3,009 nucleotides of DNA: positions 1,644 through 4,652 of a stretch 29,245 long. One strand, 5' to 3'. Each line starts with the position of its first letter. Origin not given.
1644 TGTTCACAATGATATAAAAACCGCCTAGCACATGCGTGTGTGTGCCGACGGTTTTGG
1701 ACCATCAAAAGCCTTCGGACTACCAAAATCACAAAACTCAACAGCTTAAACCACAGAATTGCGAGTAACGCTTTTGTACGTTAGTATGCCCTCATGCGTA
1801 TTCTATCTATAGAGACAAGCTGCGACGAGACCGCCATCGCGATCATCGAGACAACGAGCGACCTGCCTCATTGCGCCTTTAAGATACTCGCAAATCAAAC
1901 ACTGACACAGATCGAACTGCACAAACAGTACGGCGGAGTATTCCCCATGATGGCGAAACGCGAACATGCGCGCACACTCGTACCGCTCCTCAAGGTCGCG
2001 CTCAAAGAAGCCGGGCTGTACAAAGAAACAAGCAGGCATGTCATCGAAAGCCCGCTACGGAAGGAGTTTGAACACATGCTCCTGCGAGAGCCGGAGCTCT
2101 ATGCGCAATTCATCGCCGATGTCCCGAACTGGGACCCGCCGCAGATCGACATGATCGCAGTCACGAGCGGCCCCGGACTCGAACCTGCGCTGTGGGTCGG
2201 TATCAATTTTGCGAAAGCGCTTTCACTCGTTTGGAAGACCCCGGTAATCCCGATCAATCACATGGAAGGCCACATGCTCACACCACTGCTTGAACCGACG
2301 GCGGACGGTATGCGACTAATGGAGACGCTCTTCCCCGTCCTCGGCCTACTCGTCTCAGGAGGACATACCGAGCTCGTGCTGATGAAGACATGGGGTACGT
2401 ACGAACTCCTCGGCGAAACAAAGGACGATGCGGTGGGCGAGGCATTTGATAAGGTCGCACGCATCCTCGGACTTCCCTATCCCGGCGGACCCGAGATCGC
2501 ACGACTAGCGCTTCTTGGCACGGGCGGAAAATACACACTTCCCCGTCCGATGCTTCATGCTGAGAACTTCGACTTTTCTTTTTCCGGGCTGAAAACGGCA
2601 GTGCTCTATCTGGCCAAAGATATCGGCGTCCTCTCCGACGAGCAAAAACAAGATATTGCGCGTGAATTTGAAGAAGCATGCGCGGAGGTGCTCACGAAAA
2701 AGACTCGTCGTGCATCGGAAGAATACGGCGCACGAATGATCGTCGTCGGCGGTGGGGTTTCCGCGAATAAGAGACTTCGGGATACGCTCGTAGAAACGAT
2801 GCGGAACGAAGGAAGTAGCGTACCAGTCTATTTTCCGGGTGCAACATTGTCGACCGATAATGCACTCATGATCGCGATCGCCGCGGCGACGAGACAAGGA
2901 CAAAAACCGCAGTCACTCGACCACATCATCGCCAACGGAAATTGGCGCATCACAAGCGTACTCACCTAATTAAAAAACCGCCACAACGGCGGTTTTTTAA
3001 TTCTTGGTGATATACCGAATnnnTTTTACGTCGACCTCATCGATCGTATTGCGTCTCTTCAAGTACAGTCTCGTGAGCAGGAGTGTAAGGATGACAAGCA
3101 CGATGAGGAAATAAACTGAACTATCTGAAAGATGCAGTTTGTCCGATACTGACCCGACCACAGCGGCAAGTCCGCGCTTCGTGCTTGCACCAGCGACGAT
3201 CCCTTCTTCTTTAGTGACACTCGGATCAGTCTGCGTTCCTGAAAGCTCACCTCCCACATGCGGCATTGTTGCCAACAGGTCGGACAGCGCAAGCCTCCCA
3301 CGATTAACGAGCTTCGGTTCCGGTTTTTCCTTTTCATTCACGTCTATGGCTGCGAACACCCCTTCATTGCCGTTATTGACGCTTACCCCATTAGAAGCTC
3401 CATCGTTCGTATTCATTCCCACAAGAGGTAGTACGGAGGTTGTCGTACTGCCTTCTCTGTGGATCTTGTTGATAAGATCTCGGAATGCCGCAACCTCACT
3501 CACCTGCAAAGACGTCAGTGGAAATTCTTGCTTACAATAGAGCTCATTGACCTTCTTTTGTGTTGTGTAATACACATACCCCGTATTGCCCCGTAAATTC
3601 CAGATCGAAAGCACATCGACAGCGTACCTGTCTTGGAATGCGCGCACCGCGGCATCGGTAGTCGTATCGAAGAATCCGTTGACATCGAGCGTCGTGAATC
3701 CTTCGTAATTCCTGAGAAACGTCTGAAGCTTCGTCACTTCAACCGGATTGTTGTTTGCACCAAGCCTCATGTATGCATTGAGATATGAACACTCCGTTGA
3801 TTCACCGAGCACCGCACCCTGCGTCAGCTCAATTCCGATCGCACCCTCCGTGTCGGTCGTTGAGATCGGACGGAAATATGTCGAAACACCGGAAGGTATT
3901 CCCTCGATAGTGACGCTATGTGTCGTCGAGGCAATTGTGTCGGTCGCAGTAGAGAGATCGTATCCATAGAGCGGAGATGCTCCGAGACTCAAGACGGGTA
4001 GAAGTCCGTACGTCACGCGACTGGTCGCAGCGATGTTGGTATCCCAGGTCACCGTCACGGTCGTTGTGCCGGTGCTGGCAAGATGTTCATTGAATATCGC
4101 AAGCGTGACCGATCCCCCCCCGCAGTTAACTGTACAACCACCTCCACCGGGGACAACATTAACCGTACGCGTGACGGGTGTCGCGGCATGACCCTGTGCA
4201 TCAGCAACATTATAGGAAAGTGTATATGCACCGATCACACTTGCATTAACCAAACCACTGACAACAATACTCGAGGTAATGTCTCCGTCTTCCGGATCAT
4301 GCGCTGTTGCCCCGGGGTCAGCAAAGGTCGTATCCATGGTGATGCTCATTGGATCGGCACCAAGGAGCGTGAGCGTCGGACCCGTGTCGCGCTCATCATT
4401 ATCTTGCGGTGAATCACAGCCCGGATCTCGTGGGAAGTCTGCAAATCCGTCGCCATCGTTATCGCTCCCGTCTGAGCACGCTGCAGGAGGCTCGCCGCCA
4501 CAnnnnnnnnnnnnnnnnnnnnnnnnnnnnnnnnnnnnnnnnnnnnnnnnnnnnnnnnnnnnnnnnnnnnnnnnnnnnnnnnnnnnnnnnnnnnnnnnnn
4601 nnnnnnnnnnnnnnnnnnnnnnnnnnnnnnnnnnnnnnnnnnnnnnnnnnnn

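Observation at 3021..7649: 1542-aa modular surface protein combining VWA, SdrD/CnaB-like, six MopE-like metal-binding plus Ig-like repeats, a PG-binding-like segment and a C-terminal membrane anchor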

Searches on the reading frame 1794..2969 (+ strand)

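Call 11: search_protein_families(library=pfam, proteins=[window:1794-2969:+], max_evalue=0.001)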
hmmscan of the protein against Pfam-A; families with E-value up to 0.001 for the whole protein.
window:1794-2969:+ (391 aa): 2 families
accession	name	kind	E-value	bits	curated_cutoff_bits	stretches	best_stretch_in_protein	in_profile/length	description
PF00814.31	TsaD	-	2.5e-82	277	24.8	2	112-361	45-263/264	tRNA N6-adenosine threonylcarbamoyltransferase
PF22521.2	HypF_C_2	-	1.2e-07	32.3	27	1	281-343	162-224/241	Carbamoyltransferase, Kae1-like Domain, second subdomain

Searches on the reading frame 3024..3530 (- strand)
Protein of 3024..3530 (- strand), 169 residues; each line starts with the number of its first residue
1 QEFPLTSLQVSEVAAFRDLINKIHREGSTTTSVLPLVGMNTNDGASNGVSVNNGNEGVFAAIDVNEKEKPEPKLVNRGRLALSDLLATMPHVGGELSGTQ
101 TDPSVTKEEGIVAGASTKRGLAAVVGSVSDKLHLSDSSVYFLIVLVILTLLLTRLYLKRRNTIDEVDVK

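Call 22: search_protein_families(library=pfam, proteins=[window:3024-3530:-], max_evalue=10)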
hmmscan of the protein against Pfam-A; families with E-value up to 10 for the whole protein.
seq(169 aa): 0 families

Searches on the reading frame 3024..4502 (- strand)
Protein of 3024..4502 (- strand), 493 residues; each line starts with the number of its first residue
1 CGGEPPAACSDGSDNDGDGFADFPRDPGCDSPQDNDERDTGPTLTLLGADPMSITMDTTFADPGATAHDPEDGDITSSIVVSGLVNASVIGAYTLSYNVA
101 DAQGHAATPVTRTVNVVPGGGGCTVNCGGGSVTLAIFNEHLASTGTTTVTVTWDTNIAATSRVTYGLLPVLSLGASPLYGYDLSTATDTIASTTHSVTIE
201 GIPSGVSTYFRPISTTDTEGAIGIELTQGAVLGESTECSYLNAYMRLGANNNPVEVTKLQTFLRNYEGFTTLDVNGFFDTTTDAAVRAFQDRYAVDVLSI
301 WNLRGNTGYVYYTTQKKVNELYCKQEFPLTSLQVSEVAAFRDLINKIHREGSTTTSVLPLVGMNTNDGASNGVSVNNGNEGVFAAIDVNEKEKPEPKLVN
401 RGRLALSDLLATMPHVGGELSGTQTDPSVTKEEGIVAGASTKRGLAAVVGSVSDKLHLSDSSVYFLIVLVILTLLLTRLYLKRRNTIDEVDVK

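Call 45: find_related_loci(query=A2, collection=genome_contigs, flank=8000)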
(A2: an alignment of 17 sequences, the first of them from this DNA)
Query A2 (493 aa) in genome_contigs; peptide patterns used: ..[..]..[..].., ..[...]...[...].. (x = any residue, [..] = any of these).
417 stretches matched a pattern; 298 encode a relative of the query (tblastn E <= 1e-3); the best 80 are kept; 80 distinct loci.
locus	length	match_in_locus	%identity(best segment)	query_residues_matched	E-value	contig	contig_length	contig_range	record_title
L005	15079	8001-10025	63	1-455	0e+0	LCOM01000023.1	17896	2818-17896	MAG: Parcubacteria group bacterium GW2011_GWA2_47_7 UY04_C0023, whole genome shotgun sequence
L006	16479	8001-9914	57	5-493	4e-173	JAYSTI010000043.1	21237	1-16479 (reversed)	MAG: Candidatus Lloydbacteria bacterium isolate GFS_12411 GFS_12411_42, whole genome shotgun sequence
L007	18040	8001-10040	59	2-459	5e-155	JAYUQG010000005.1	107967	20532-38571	MAG: bacterium isolate GL114_DN_metabat_102 GL114_DN_metabat_102_4, whole genome shotgun sequence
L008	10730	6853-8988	55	2-489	4e-151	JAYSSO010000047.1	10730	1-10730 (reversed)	MAG: Candidatus Lloydbacteria bacterium isolate GFS_12220 GFS_12220_46, whole genome shotgun sequence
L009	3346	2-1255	56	70-484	2e-140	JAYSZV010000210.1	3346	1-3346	MAG: Candidatus Lloydbacteria bacterium isolate GFS_13726 GFS_13726_209, whole genome shotgun sequence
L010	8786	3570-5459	47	7-492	1e-131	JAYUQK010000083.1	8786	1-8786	MAG: Candidatus Lloydbacteria bacterium isolate GL114_DN_metabinner_11 GL114_DN_metabinner_11_82, whole genome shotgun s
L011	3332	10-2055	53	7-484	1e-132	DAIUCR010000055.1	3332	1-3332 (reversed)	MAG TPA_asm: Patescibacteria group bacterium isolate CTOTU11756 NODE_11020_length_3332_cov_12.129692, whole genome shotg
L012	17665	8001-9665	62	6-344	4e-124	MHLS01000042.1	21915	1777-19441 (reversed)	MAG: Candidatus Lloydbacteria bacterium RIFCSPLOWO2_02_FULL_54_12 rifcsplowo2_02_scaffold_5066, whole genome shotgun seq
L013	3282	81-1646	47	7-492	6e-128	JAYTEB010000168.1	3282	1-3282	MAG: Candidatus Lloydbacteria bacterium isolate GFS_1902 GFS_1902_167, whole genome shotgun sequence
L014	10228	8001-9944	51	7-459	7e-118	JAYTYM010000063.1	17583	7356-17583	MAG: bacterium isolate GFS_6115 GFS_6115_62, whole genome shotgun sequence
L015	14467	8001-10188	44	24-493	3e-116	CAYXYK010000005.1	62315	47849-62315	MAG TPA_asm: uncultured Candidatus Saccharibacteria bacterium isolate SRP170004_co1_45 genome assembly, contig: NODE_557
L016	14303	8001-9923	50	7-457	6e-113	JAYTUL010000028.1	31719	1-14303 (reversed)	MAG: bacterium isolate GFS_5529 GFS_5529_27, whole genome shotgun sequence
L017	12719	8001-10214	43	1-485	4e-110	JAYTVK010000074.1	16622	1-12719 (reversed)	MAG: Candidatus Lloydbacteria bacterium isolate GFS_5687 GFS_5687_73, whole genome shotgun sequence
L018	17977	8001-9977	48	7-460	2e-109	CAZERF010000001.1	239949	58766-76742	MAG TPA_asm: uncultured Candidatus Saccharibacteria bacterium isolate binchicken_co245_337 genome assembly, contig: NODE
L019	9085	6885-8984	51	8-466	1e-106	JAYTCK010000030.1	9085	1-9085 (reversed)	MAG: bacterium isolate GFS_1518 GFS_1518_29, whole genome shotgun sequence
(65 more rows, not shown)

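Call 46: predict_structure(alignment_id=A2)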
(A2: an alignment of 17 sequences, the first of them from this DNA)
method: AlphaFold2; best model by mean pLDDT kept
length: 493 residues; sequences in the alignment: 17
mean_pLDDT: 62.9   pTM: 0.31
mean pLDDT of the five models: 62.9, 62.7, 60.7, 58.8, 56.4
residues with pLDDT >= 90: 26; 70-90: 196; 50-70: 106; < 50: 165
segments of 3 or more residues with pLDDT < 50: 1-3, 8-17, 19-36, 121-126, 128-131, 169-181, 231-236, 351-426, 428-446, 449-454, 491-493
pLDDT, mean of each block of 10 residues (from residue 1): 48 47 45 50 87 83 90 89 85 90 85 81 43 75 78 85 66 38 60 85 67 81 71 53 69 73 81 75 82 72 59 77 70 66 66 42 31 27 27 33 34 31 33 32 45 53 76 86 65 44
secondary structure, 60 per line:
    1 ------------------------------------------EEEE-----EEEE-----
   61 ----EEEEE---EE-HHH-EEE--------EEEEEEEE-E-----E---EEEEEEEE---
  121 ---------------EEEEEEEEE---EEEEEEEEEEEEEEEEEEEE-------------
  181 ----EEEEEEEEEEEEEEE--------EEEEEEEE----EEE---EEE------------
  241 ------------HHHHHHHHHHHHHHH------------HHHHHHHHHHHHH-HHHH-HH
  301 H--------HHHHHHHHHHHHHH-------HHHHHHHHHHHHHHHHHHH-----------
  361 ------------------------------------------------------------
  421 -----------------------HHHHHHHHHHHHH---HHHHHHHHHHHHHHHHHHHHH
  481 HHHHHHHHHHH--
elements in order: E43-46 E52-55 E65-69 E80-82 E91-98 E110-117 E136-144 E148-167 E185-199 E208-215 E220-222 E226-228 H253-267 H280-292 H294-297 H310-323 H331-349 H444-456 H460-491

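Call 51: fold_search(model_id=the predicted structure, library=pdb)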
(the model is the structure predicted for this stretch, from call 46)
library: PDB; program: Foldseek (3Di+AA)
matches with E <= 10: 1850; with E <= 0.001: 54
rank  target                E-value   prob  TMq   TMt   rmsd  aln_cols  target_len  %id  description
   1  5fq8_G                3.0e-06  1.00  0.16  0.35  20.7       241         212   16  Crystal structure of the SusCD complex BT2261-2264 from Bacteroides thetaiotaomicron (released 2016-12-21)
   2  7quz_BBB              4.5e-06  1.00  0.14  0.34  17.1       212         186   12  Crystal structure of the SeMet octameric C-terminal Big_2-CBM56 domains from Paenibacillus illinoisensis (Bacillus c (released 2023-02-01)
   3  4hmc                  6.7e-06  1.00  0.16  0.15  14.3       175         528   21  Crystal structure of cold-adapted chitinase from Moritella marina (released 2013-05-01)
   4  5fq3_A                7.0e-06  1.00  0.16  0.36  17.4       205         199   16  Crystal structure of the lipoprotein BT2262 from Bacteroides thetaiotaomicron (released 2016-12-14)
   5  5fq7_H                1.2e-05  1.00  0.16  0.82   4.3        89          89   29  Crystal structure of the SusCD complex BT2261-2264 from Bacteroides thetaiotaomicron (released 2016-12-21)
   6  7quz_AAA              1.2e-05  1.00  0.14  0.34  17.3       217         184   12  Crystal structure of the SeMet octameric C-terminal Big_2-CBM56 domains from Paenibacillus illinoisensis (Bacillus c (released 2023-02-01)
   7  7quz_DDD              1.3e-05  1.00  0.14  0.32  17.3       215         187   12  Crystal structure of the SeMet octameric C-terminal Big_2-CBM56 domains from Paenibacillus illinoisensis (Bacillus c (released 2023-02-01)
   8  4mb3                  1.5e-05  1.00  0.16  0.15  15.5       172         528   20  Crystal structure of E153Q mutant of cold-adapted chitinase from Moritella marina (released 2014-03-19)
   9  7jrm                  1.5e-05  0.99  0.14  0.15  26.6       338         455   12  The structure of CBM51-2 and INT domains from Clostridium perfringens ZmpB (released 2021-02-03)
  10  7r3t_B                2.4e-05  1.00  0.14  0.35  17.2       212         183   12  Crystal structure of the Dimeric C-terminal Big_2-CBM56 domains from Paenibacillus illinoisensis (Bacillus circulans I (released 2023-02-22)
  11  9fbo_A                2.7e-05  1.00  0.14  0.16   2.5        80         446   35  Deletion mutant of chitinase MmChi60 (released 2025-05-28)
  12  6za2_B                3.0e-05  1.00  0.16  0.08  20.2       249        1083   11  Crystal structure of dimeric latent PorU from Porphyromonas gingivalis (released 2021-09-29)
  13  2kpn_MODEL_1_A        7.0e-05  1.00  0.14  0.63   3.1        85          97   35  Solution NMR structure of a Bacterial Ig-like (Big_3) domain from Bacillus cereus. Northeast Structural Genomi (released 2010-01-12)
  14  6iaa_A                9.3e-05  1.00  0.17  0.11  16.5       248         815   13  hRobo2 ectodomain (released 2019-03-13)
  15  6gvk_A                1.5e-04  1.00  0.15  0.33  16.1       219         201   11  Second pair of Fibronectin type III domains of integrin beta4 (T1663R mutant) bound to the bullous pemphigoid antigen  (released 2019-03-20)
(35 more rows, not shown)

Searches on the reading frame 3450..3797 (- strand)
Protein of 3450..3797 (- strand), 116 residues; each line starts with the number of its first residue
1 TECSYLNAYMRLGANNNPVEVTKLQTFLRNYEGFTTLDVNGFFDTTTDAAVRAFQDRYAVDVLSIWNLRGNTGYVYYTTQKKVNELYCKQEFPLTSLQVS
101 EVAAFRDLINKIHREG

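Call 22: search_protein_families(library=pfam, proteins=[window:3450-3797:-], max_evalue=10)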
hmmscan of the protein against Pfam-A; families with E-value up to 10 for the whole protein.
seq(116 aa): 1 family
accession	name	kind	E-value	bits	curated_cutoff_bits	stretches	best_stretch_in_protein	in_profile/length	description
PF01471.23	PG_binding_1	-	3.9e-07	30.6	23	1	20-58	4-41/57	Putative peptidoglycan binding domain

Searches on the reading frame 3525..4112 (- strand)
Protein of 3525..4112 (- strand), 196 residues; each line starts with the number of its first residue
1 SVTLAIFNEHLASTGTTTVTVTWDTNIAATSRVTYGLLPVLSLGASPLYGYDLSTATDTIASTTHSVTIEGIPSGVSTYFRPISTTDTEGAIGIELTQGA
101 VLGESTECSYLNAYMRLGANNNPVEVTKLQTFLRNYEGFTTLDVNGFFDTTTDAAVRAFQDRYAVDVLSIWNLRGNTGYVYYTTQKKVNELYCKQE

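Call 76: search_solved_structures(query=A5, max_evalue=1, show_alignments=2)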
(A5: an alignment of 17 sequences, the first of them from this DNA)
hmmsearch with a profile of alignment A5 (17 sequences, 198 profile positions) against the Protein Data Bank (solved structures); distinct sequences matched with E-value up to 1: 4.
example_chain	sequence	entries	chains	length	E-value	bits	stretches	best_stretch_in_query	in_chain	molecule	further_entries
6tci_A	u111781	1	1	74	0.0044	20.1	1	125-165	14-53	Spore cortex-lytic enzyme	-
4fet_B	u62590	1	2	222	0.029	17.4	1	126-165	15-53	Spore cortex-lytic enzyme prepeptide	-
7rum_A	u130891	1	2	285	0.21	14.6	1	105-161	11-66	Endolysin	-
1lbu_A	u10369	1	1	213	0.39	13.7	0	126-164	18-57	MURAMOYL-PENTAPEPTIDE CARBOXYPEPTIDASE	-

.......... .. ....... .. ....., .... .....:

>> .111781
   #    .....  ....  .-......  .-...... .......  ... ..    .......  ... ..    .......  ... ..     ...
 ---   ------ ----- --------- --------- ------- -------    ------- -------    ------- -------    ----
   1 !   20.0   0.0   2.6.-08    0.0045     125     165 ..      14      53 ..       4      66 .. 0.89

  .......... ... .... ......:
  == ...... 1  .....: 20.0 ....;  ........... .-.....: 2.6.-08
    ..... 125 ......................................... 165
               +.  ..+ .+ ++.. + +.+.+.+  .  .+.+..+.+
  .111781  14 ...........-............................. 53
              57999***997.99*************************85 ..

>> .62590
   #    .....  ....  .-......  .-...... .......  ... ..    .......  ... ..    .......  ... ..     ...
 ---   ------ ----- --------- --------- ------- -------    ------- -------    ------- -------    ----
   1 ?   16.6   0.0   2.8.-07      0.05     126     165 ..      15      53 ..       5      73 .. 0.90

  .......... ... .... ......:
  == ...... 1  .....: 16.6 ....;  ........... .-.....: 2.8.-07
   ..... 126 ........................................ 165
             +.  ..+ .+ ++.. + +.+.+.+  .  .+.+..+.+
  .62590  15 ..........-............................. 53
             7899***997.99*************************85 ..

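Call 82: search_protein_representatives(alignment_id=A5)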
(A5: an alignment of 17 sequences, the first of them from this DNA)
Query: 17 sequences, 198 profile positions. Proteins with E-value up to 0.001 (for the whole library): 11717; up to 1e-10: 4942; up to 1e-30: 489. The best 150 are listed.
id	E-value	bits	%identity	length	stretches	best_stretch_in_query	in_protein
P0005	5.8e-103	359.2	-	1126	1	2-198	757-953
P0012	2.8e-102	357.0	-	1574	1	2-198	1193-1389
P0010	4.7e-102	356.2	-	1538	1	2-198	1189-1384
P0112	3.7e-101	353.3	-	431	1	2-198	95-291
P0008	7.7e-101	352.2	-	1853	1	2-198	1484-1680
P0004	1.0e-99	348.6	-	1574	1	2-198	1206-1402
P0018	1.2e-98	345.1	-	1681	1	2-198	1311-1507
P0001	1.7e-98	344.6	-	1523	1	2-198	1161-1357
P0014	4.9e-98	343.1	-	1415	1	2-198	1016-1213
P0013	1.1e-97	341.9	-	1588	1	2-198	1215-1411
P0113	2.8e-96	337.4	-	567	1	2-198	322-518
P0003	2.9e-96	337.3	-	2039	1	2-198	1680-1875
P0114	6.9e-96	336.1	-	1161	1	2-197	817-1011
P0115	5.6e-94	329.9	-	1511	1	2-198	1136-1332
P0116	8.2e-94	329.3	-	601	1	2-198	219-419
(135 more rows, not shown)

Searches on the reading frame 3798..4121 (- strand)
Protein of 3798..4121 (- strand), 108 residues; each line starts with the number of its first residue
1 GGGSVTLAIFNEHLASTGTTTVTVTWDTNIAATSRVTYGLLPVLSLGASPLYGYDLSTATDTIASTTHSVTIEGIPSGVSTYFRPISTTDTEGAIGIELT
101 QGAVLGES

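Call 22: search_protein_families(library=pfam, proteins=[window:3798-4121:-], max_evalue=10)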
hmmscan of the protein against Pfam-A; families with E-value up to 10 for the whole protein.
seq(108 aa): 1 family
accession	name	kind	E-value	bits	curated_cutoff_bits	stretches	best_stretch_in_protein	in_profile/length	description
PF16656.11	Pur_ac_phosph_N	-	0.0021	19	30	1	13-78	5-71/93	Purple acid Phosphatase, N-terminal domain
